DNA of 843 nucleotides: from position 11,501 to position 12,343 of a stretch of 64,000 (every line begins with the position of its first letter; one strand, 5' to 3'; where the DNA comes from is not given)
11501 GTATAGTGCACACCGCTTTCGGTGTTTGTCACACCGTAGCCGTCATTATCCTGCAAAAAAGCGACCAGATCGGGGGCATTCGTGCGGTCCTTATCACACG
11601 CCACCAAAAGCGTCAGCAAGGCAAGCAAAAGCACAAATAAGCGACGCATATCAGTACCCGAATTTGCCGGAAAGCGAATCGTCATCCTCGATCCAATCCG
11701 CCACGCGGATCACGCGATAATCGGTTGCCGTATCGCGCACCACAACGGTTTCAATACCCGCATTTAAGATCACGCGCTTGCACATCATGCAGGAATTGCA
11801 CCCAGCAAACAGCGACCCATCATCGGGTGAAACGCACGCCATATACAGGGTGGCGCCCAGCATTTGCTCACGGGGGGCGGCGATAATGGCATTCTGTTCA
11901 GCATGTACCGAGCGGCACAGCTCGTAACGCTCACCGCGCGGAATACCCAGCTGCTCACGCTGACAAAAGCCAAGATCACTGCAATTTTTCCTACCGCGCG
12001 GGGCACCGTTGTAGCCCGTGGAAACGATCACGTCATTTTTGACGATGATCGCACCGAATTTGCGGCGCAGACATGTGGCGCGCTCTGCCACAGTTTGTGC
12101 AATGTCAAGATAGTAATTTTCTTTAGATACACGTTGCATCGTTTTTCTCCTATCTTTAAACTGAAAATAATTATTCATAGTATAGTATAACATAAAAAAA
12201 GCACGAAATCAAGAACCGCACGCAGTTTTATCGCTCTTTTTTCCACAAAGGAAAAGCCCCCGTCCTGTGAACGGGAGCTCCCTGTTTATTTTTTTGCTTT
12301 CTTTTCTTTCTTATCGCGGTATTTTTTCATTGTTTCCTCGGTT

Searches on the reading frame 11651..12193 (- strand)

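Call 6: search_protein_families(library=ncbifam, proteins=[window:11651-12193:-])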
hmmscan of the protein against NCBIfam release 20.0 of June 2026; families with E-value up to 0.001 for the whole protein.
window:11651-12193:- (180 aa): 2 families
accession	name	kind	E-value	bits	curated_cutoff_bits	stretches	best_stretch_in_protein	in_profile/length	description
TIGR02571.1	ComEB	equivalog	1.8e-14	54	219.45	1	20-152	1-114/151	ComE operon protein 2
NF041025.1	antiphage_deaminase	equivalog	3.2e-12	46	400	2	90-151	332-384/437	anti-phage dCTP deaminase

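Call 7: search_protein_families(library=pfam, proteins=[window:11651-12193:-])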
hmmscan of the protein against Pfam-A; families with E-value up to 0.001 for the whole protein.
window:11651-12193:- (180 aa): 2 families
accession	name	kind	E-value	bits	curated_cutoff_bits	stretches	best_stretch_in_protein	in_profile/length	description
PF00383.29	dCMP_cyt_deam_1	-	8e-18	64.7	25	1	24-152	3-100/102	Cytidine and deoxycytidylate deaminase zinc-binding region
PF14437.12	MafB19-deam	-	1.4e-08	35.2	27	1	23-152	2-99/142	MafB19-like deaminase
